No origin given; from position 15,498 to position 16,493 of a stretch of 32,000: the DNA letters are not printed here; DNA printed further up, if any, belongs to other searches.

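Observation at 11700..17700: AT-rich island carrying a compact, 'unsplit' Rcs-like multistep phosphorelay in a high-GC betaproteobacterial background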

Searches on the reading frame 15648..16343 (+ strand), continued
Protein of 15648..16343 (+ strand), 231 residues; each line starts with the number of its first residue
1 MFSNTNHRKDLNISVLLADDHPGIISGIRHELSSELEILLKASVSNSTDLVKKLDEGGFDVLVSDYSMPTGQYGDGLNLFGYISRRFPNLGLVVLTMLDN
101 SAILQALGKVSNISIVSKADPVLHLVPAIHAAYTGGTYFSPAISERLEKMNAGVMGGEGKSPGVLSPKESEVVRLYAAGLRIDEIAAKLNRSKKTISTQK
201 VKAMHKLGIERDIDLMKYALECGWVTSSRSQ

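Call 75: get_annotated_region(hit=H12, flank=5000)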
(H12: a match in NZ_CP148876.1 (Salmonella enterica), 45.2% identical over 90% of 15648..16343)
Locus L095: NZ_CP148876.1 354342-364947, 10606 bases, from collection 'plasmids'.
description: Salmonella enterica subsp. enterica serovar Infantis strain Z1322HSL0046 plasmid pZ1322HSL0046-2, complete sequence
organism: Salmonella enterica (NCBI taxid 595)
taxonomy: Bacteria; Pseudomonadota; Gammaproteobacteria; Enterobacterales; Enterobacteriaceae; Salmonella; Salmonella enterica
host: -; source: Homo sapiens,single cell; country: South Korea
typing (MOB-suite, as given by PLSDB): non-mobilizable
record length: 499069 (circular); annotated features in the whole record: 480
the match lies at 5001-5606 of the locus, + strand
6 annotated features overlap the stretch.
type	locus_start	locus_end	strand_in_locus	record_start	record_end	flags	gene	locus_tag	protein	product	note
CDS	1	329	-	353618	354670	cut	apbE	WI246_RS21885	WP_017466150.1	FAD:protein FMN transferase ApbE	GO:0017013 - protein flavinylation [Evidence IEA]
CDS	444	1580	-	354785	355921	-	-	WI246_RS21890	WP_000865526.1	porin OmpC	-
CDS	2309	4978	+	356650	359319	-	rcsD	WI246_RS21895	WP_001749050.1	phosphotransferase RcsD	GO:0000160 - phosphorelay signal transduction system [Evidence IEA]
CDS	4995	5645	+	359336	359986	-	rcsB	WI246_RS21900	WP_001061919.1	response regulator transcription factor RcsB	-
CDS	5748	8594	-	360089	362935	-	rcsC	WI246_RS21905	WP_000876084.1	two-component system sensor histidine kinase RcsC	GO:0018106 - peptidyl-histidine phosphorylation [Evidence IEA]; GO:0000160 - phosphorelay signal transduction system ...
CDS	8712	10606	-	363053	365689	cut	gyrA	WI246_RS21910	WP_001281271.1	DNA topoisomerase (ATP-hydrolyzing) subunit A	GO:0006265 - DNA topological change [Evidence IEA]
